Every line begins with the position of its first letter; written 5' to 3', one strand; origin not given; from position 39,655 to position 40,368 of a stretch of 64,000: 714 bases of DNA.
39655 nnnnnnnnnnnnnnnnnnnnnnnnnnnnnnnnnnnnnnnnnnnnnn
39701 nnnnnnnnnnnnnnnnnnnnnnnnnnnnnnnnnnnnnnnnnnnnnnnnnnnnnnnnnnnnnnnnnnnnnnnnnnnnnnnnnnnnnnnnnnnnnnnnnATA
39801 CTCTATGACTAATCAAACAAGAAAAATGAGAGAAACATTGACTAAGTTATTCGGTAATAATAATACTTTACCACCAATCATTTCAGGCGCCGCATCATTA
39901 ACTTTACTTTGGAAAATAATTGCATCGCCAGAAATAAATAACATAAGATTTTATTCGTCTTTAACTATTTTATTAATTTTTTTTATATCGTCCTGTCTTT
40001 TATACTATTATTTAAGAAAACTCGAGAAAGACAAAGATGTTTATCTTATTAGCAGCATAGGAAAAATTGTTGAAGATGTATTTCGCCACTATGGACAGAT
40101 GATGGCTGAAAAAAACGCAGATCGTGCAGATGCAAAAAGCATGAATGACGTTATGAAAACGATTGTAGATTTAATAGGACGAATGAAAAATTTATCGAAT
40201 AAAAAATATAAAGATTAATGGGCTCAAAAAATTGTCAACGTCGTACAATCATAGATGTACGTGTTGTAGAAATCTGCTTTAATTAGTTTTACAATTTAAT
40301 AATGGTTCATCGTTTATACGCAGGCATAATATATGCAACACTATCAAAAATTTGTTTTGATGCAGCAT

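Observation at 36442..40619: Strongly AT-rich island: DUF3800-like protein divergent from a PIN-like nuclease protein plus small two-TM protein. Candidate toxin/abortive-infection system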

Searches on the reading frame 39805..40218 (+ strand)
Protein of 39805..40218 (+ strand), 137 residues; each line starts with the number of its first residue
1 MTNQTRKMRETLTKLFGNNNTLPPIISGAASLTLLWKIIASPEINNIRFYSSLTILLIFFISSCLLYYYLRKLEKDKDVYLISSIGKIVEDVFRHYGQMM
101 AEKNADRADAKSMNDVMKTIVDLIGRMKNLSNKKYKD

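Call 3: search_protein_families(library=pfam, proteins=[window:39805-40218:+], max_evalue=1)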
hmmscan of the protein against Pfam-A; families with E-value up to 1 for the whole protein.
window:39805-40218:+ (137 aa): 3 families
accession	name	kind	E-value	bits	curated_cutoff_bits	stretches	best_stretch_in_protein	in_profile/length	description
PF09991.14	DUF2232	-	0.045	13.3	27.8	1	49-127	84-160/290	Predicted membrane protein (DUF2232)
PF10625.14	UspB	-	0.05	14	28.6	1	31-68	4-42/107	Universal stress protein B (UspB)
PF24073.1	DUF7365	-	0.087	13.4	27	1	54-132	15-85/101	Coiled-coil region of unknown function (DUF7365)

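Call 4: search_protein_families(library=padloc, proteins=[window:39805-40218:+], max_evalue=1)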
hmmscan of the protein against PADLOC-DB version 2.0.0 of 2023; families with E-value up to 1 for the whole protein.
window:39805-40218:+ (137 aa): 0 families

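Call 5: search_protein_families(library=ncbifam, proteins=[window:39805-40218:+], max_evalue=1)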
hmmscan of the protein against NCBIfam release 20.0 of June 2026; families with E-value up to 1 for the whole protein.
window:39805-40218:+ (137 aa): 1 family
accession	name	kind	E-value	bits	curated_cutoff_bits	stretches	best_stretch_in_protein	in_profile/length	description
NF003435.0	PRK04960.1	equivalog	0.038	14.2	126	1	31-69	4-43/111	universal stress protein UspB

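Call 6: search_protein_families(library=phrogs, proteins=[window:39805-40218:+], max_evalue=1)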
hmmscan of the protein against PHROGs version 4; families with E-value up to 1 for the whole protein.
window:39805-40218:+ (137 aa): 1 family
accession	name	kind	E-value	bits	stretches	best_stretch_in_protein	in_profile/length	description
phrog_29774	-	unknown function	0.087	12.6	1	75-135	111-167/444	-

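Call 77: find_homologous_proteins(query=window:39805-40218:+, max_evalue=0.01)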
Query window:39805-40218:+ (137 aa): 5 proteins with E <= 0.01 among 55 candidates.
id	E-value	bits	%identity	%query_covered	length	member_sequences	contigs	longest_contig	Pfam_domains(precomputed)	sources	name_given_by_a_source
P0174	7.7e-83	292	100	100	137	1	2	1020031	-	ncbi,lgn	ncbi:MAG: hypothetical protein WAV51_02455 [Microgenomates group bacterium]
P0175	7.0e-38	147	58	96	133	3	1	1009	-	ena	-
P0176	3.1e-36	142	58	87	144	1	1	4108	-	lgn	-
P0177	1.5e-34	136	54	93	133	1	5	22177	-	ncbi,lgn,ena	-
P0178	2.1e-32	129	49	99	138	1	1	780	-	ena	-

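Call 79: find_encoding_contigs(protein=P0177, flank=6000, max_places=4)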
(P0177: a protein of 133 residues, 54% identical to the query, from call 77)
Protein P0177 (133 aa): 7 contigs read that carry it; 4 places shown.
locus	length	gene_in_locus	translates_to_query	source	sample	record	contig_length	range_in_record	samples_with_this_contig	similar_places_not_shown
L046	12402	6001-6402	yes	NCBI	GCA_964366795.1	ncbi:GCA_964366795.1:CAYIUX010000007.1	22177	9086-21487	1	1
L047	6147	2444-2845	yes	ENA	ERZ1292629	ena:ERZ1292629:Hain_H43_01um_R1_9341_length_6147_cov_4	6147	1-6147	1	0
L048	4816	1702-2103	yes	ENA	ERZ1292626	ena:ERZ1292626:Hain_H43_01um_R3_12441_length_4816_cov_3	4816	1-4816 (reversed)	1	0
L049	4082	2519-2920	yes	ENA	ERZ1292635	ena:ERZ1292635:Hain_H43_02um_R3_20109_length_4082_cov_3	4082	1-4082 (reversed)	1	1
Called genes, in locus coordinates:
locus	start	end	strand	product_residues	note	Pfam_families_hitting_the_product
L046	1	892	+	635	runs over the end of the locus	PF00012:HSP70, PF06723:MreB_Mbl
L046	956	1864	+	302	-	PF00226:DnaJ, PF01556:DnaJ_C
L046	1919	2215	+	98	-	PF04365:BrnT_toxin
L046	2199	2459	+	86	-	PF12441:CopG_antitoxin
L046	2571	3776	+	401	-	PF01555:N6_N4_Mtase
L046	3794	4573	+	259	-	PF09520:HinfI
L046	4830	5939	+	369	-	PF14072:DndB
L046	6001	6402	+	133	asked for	-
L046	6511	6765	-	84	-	-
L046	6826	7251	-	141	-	PF24839:DUF7718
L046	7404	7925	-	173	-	-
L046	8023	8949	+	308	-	PF00730:HhH-GPD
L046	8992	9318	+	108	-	-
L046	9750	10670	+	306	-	PF18899:DUF5655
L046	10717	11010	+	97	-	-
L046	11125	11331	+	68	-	-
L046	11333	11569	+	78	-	-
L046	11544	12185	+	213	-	-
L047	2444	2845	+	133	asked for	-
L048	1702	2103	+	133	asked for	-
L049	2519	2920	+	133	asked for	-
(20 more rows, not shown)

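Call 80: find_encoding_contigs(protein=P0176, flank=6000, max_places=2)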
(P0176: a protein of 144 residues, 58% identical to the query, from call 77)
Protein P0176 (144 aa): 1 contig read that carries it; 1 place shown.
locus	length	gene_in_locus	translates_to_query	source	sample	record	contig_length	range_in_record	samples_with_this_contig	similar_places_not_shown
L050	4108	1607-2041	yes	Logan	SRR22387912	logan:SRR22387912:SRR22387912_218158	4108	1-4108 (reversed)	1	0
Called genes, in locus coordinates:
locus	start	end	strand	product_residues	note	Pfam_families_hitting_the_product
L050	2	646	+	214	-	?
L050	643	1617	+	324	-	PF14082:SduA_C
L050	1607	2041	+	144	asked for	-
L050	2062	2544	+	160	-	PF06044:DpnI (weak)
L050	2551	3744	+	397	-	PF01420:Methylase_S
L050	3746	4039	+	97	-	PF21784:Bflower, PF21785:Bflower_2 (weak)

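Call 81: find_encoding_contigs(protein=P0175, flank=3000, max_places=3)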
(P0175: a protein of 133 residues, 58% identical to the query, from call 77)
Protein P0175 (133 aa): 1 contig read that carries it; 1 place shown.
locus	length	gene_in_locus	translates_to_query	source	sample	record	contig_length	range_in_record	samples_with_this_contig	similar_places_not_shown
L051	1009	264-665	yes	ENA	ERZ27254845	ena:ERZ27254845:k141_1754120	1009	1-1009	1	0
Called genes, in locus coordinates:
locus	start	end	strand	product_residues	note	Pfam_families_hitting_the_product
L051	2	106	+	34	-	?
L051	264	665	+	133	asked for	-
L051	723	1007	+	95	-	?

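Call 82: find_encoding_contigs(protein=P0178, flank=3000, max_places=3)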
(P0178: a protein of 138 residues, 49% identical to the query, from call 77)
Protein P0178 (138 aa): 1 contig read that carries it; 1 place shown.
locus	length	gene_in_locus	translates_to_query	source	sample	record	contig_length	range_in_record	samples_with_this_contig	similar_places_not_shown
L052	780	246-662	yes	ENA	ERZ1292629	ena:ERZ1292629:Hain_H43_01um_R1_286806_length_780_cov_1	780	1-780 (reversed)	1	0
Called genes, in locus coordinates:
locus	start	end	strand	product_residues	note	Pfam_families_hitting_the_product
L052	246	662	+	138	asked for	-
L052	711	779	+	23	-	?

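Call 99: search_protein_families(library=padloc, proteins=[L046:4830-5939:+, L050:643-1617:+, L050:2062-2544:+, L050:2551-3744:+, L046:2571-3776:+, L046:3794-4573:+, P0176, P0177], max_evalue=0.001)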
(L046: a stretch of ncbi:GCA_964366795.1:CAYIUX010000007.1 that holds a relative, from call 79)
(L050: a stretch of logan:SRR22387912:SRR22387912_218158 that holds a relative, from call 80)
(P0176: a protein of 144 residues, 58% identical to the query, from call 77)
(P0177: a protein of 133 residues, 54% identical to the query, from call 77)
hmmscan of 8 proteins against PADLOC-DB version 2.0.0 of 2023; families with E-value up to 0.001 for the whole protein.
L046:4830-5939:+ (369 aa): 1 family
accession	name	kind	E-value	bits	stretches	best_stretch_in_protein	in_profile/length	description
PDLC02811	DpdB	-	1.2e-17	61.8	1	16-320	15-320/370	DpdB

L050:643-1617:+ (324 aa): 18 families
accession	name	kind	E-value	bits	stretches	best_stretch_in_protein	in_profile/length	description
PDLC00405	SduA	-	2.7e-24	84.3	1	159-322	141-312/323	DUF4263 domain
PDLC00385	SduA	-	1.3e-23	81.9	1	117-319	102-314/319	DUF4263 domain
PDLC00389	SduA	-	2e-22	78.3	1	125-322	182-376/383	DUF4263 domain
PDLC00402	SduA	-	1.6e-21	74.8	1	154-322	157-334/354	DUF4263 domain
PDLC00391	SduA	-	1.9e-16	58.2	1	128-320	163-400/402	DUF4263 domain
PDLC00390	SduA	-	9.4e-15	52.6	1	168-322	169-337/339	DUF4263 domain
PDLC00401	SduA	-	1e-12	46.2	1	159-319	225-397/404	DUF4263 domain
PDLC00394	SduA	-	1.9e-11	41.6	2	273-321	327-385/392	DUF4263 domain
PDLC00387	SduA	-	9.1e-11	38.9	1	120-322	345-543/546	DUF4263 domain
PDLC00392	SduA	-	3.3e-09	34.4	1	108-320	138-390/396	DUF4263 domain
PDLC00400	SduA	-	4.4e-09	34.2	1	158-320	111-294/308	DUF4263 domain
PDLC00388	SduA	-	9.8e-08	29.5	1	276-321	345-395/402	DUF4263 domain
PDLC00382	SduA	-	2.8e-07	28.3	1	150-319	120-320/336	DUF4263 domain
PDLC00378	SduA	-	5.7e-07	27.3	1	222-316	84-191/287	DUF4263 domain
PDLC00406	SduA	-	6.6e-07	27.6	1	127-320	127-323/326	DUF4263 domain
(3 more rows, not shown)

L050:2062-2544:+ (160 aa): 0 families

L050:2551-3744:+ (397 aa): 123 families (the best 25 are shown)
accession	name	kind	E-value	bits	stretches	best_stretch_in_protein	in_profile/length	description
PDLC03107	Specificity_I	-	7.8e-60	201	1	14-393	6-388/392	Type I specificity subunit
PDLC03100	Specificity_I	-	7.4e-53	178.4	2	2-198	191-387/392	Type I specificity subunit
PDLC03069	Specificity_I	-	2.2e-49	166.6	2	5-194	187-378/387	Type I specificity subunit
PDLC03089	Specificity_I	-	3e-47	159.7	2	5-175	3-170/446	Type I specificity subunit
PDLC03169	Specificity_I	-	6.6e-46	155.6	2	4-173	218-385/461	Type I specificity subunit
PDLC04137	mad5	-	1.1e-45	154.6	2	16-187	8-176/392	mads_5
PDLC03148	Specificity_I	-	4.1e-45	152.4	2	207-391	262-451/453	Type I specificity subunit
PDLC03072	Specificity_I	-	1.3e-43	147.7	2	5-192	235-423/448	Type I specificity subunit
PDLC03179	Specificity_I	-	3e-43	146.6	2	14-189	401-574/589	Type I specificity subunit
PDLC03084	Specificity_I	-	3.6e-43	146.4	2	4-169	191-359/392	Type I specificity subunit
PDLC03108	Specificity_I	-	2.1e-41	140.7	2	5-200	238-432/452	Type I specificity subunit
PDLC03079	Specificity_I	-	5.5e-40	135.9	2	2-199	243-443/470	Type I specificity subunit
PDLC03189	Specificity_I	-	2.5e-39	133.4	2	14-199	227-413/459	Type I specificity subunit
PDLC03086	Specificity_I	-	3.1e-39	133.2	2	8-175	7-175/458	Type I specificity subunit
PDLC03168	Specificity_I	-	4.9e-39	133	2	7-188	5-180/459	Type I specificity subunit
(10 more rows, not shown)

L046:2571-3776:+ (401 aa): 47 families (the best 25 are shown)
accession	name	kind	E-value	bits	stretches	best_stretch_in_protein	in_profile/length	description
PDLC03249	MTase_II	-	1.8e-117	391.4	2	143-397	270-536/541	Type II methyltransferase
PDLC03380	MTase_II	-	1.6e-21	75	1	37-355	30-340/393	Type II methyltransferase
PDLC03351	MTase_II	-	3.8e-21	73.6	1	38-100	121-183/348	Type II methyltransferase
PDLC03322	MTase_II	-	8.8e-21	72.3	1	21-287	22-271/446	Type II methyltransferase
PDLC03377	MTase_II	-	1.1e-20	71.7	1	37-333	94-373/504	Type II methyltransferase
PDLC03362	MTase_II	-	3.2e-19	67.1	1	37-308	42-292/438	Type II methyltransferase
PDLC03364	MTase_II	-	4.2e-19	66.8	1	34-113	28-108/380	Type II methyltransferase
PDLC03224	MTase_II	-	1e-17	62.2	1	34-343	63-359/481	Type II methyltransferase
PDLC03353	MTase_II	-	5.8e-17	60.1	2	46-105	191-250/260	Type II methyltransferase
PDLC03239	MTase_II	-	1.6e-16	58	1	39-356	66-371/442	Type II methyltransferase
PDLC03369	MTase_II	-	3.9e-15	53.6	1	27-112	103-188/532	Type II methyltransferase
PDLC03387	MTase_II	-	1.5e-14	51.8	1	46-101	216-271/289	Type II methyltransferase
PDLC03325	MTase_II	-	6.9e-14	49.4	1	38-124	64-152/426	Type II methyltransferase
PDLC03371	MTase_II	-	1.8e-13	48.7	1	38-103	187-250/260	Type II methyltransferase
PDLC04134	mad2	-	1.1e-11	42.3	1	252-376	338-421/492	mads_2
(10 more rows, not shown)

L046:3794-4573:+ (259 aa): 3 families
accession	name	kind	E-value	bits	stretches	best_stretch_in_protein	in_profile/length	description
PDLC03482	REase_II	-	1.4e-17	62.3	1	30-250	48-273/274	Type II restriction enzyme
PDLC03421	REase_II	-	1.3e-16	59.1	1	48-247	53-259/264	Type II restriction enzyme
PDLC03509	REase_II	-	1.6e-14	52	1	50-245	66-274/370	Type II restriction enzyme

P0176 (144 aa): 0 families

P0177 (133 aa): 0 families

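Call 100: find_related_loci(query=A4, collection=metagenome_contigs, flank=4000)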
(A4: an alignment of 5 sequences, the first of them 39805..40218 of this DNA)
Query A4 (137 aa) in metagenome_contigs; peptide patterns used: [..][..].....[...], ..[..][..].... (x = any residue, [..] = any of these).
600 stretches matched a pattern (row limit reached: there are more); 7 encode a relative of the query (tblastn E <= 1e-3); 7 distinct loci.
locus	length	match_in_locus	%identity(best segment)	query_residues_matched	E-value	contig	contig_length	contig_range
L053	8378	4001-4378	56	12-137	3e-43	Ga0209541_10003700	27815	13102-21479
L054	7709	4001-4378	56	12-137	3e-43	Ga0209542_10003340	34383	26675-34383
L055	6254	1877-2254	56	12-137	3e-43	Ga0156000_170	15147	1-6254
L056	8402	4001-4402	53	4-135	4e-42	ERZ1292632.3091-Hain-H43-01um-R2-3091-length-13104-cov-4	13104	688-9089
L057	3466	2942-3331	49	6-137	2e-36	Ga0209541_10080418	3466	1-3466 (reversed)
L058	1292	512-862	46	18-135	2e-30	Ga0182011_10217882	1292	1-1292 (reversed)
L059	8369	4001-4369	41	6-135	2e-27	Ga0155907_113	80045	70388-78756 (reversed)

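Call 101: find_related_loci(query=A4, collection=viral_contigs, flank=4000)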
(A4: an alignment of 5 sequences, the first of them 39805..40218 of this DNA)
Query A4 (137 aa) in viral_contigs; peptide patterns used: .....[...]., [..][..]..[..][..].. (x = any residue, [..] = any of these).
302 stretches matched a pattern, but none encodes a relative of the query by tblastn (E <= 1e-3).

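Call 104: search_protein_families(library=pfam, proteins=[L057:217-2943:+, L053:4411-5403:+, L053:3236-3682:+, L053:2811-3233:+, L053:2314-2811:+, L053:1306-2265:+, L059:4400-5086:+, L059:3540-3872:+, L059:2410-3168:+, L059:5102-6652:-], max_evalue=0.001)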
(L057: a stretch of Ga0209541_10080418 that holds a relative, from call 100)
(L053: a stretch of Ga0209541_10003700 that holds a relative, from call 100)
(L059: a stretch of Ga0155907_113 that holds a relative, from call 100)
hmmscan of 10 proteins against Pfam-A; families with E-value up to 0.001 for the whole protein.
L057:217-2943:+ (908 aa): 6 families
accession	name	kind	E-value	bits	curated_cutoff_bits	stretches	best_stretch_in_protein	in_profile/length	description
PF07669.17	Eco57I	-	1.8e-37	129.5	25.3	1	426-595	2-165/171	Eco57I restriction-modification methylase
PF02384.22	N6_Mtase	-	1.9e-25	90.3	20.4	1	341-626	17-243/311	N-6 DNA Methylase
PF12950.13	TaqI_C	-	1.3e-24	87.1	26.5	1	706-825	1-118/118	TaqI-like C-terminal specificity domain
PF20473.4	MmeI_Mtase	-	2.1e-15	57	27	1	378-570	16-202/259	MmeI, DNA-methyltransferase domain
PF04313.20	HSDR_N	-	2.3e-07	31.3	25.1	1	29-60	2-33/198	Type I restriction enzyme R protein N terminus (HSDR_N)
PF01170.24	UPF0020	-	8e-07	29.4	22.3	1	384-444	31-96/197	RMKL-like, methyltransferase domain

L053:4411-5403:+ (330 aa): 0 families

L053:3236-3682:+ (148 aa): 1 family
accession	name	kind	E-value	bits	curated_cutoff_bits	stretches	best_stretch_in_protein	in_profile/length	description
PF00380.25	Ribosomal_S9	-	2.4e-30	105.9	22.5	1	16-148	1-121/121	Ribosomal protein S9/S16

L053:2811-3233:+ (140 aa): 1 family
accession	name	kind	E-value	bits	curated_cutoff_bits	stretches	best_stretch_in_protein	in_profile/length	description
PF00572.24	Ribosomal_L13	-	1.1e-44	151.8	23.8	1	15-133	1-119/119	Ribosomal protein L13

L053:2314-2811:+ (165 aa): 1 family
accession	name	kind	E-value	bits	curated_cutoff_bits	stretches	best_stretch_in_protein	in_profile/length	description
PF01196.24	Ribosomal_L17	-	5.4e-25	88.5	27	1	27-123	1-97/97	Ribosomal protein L17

L053:1306-2265:+ (319 aa): 3 families
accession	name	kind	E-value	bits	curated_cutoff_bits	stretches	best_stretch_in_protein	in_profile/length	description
PF01000.31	RNA_pol_A_bac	-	4.1e-29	101.6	33.9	1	65-180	1-119/119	RNA polymerase Rpb3/RpoA insert domain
PF01193.29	RNA_pol_L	-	1.6e-21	76.2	24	1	35-228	1-72/74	RNA polymerase Rpb3/Rpb11 dimerisation domain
PF03118.21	RNA_pol_A_CTD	-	3.3e-17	62.4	23.8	1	254-312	9-67/67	Bacterial RNA polymerase, alpha chain C terminal domain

L059:4400-5086:+ (228 aa): 0 families

L059:3540-3872:+ (110 aa): 0 families

L059:2410-3168:+ (252 aa): 0 families

L059:5102-6652:- (516 aa): 0 families

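Call 105: search_protein_families(library=padloc, proteins=[L057:217-2943:+, L053:4411-5403:+, L053:3236-3682:+, L053:2811-3233:+, L053:2314-2811:+, L053:1306-2265:+, L059:4400-5086:+, L059:3540-3872:+, L059:2410-3168:+, L059:5102-6652:-], max_evalue=0.001)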
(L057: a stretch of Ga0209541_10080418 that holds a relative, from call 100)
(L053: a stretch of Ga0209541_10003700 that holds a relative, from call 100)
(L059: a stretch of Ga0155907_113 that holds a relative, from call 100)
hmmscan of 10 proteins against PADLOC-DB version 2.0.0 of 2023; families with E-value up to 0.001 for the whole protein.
L057:217-2943:+ (908 aa): 71 families (the best 25 are shown)
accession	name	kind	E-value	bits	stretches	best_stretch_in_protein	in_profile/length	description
PDLC03604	REase_MTase_IIG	-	5.7e-113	376.8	2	1-681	1-712/1011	Type IIG restriction enzyme-methyltransferase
PDLC03348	MTase_II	-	1.9e-49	166.9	1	344-856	215-681/727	Type II methyltransferase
PDLC03609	REase_MTase_IIG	-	2.2e-47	159.5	2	380-723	434-786/1066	Type IIG restriction enzyme-methyltransferase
PDLC03612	REase_MTase_IIG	-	2.9e-45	152.9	2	484-727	782-1046/1247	Type IIG restriction enzyme-methyltransferase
PDLC03629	REase_MTase_IIG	-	1.8e-34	116.8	1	375-614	428-688/1182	Type IIG restriction enzyme-methyltransferase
PDLC03335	MTase_II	-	3.6e-34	116.4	1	316-690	46-376/607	Type II methyltransferase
PDLC02643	DrmMI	-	8e-34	114.7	3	474-631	837-996/1347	DrmMI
PDLC02529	PglX|PglXI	-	1.3e-30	103.9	1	346-593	196-447/1189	PglX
PDLC03596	REase_MTase_IIG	-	1.7e-28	97.2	3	487-746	693-962/1148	Type IIG restriction enzyme-methyltransferase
PDLC03356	MTase_II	-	6.9e-28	95.8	2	498-811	196-492/545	Type II methyltransferase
PDLC02521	PglX|PglXI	-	9e-27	91.4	2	373-454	298-379/1174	PglX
PDLC02525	PglX|PglXI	-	1.1e-26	91.6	2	376-455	278-356/607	PglX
PDLC04134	mad2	-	4.6e-26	89.7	1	217-651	163-469/492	mads_2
PDLC03630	REase_MTase_IIG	-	4.5e-25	85.7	2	346-446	367-468/1100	Type IIG restriction enzyme-methyltransferase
PDLC03601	REase_MTase_IIG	-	1.7e-23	80.4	2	499-620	668-785/1110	Type IIG restriction enzyme-methyltransferase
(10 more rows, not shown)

L053:4411-5403:+ (330 aa): 0 families

L053:3236-3682:+ (148 aa): 0 families

L053:2811-3233:+ (140 aa): 0 families

L053:2314-2811:+ (165 aa): 0 families

L053:1306-2265:+ (319 aa): 0 families

L059:4400-5086:+ (228 aa): 0 families

L059:3540-3872:+ (110 aa): 0 families

L059:2410-3168:+ (252 aa): 1 family
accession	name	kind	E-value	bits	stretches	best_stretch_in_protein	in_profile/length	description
PDLC04061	PD-T4-6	-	0.00052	17.6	1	66-158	389-485/510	-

L059:5102-6652:- (516 aa): 0 families

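Call 109: search_protein_families(library=pfam, proteins=[L053:4411-5403:+, L059:4400-5086:+], max_evalue=0.1)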
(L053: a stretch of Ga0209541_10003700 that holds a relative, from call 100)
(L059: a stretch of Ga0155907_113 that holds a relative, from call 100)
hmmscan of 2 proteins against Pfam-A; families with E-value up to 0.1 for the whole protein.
L053:4411-5403:+ (330 aa): 1 family
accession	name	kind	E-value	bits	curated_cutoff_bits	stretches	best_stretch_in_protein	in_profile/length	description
PF04471.18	Mrr_cat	-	0.018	15.6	21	1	40-130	26-113/115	Restriction endonuclease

L059:4400-5086:+ (228 aa): 1 family
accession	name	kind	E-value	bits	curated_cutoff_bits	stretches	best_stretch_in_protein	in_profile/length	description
PF10651.15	BppU_N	-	0.0044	17.2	23.1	1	163-207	79-124/142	BppU N-terminal domain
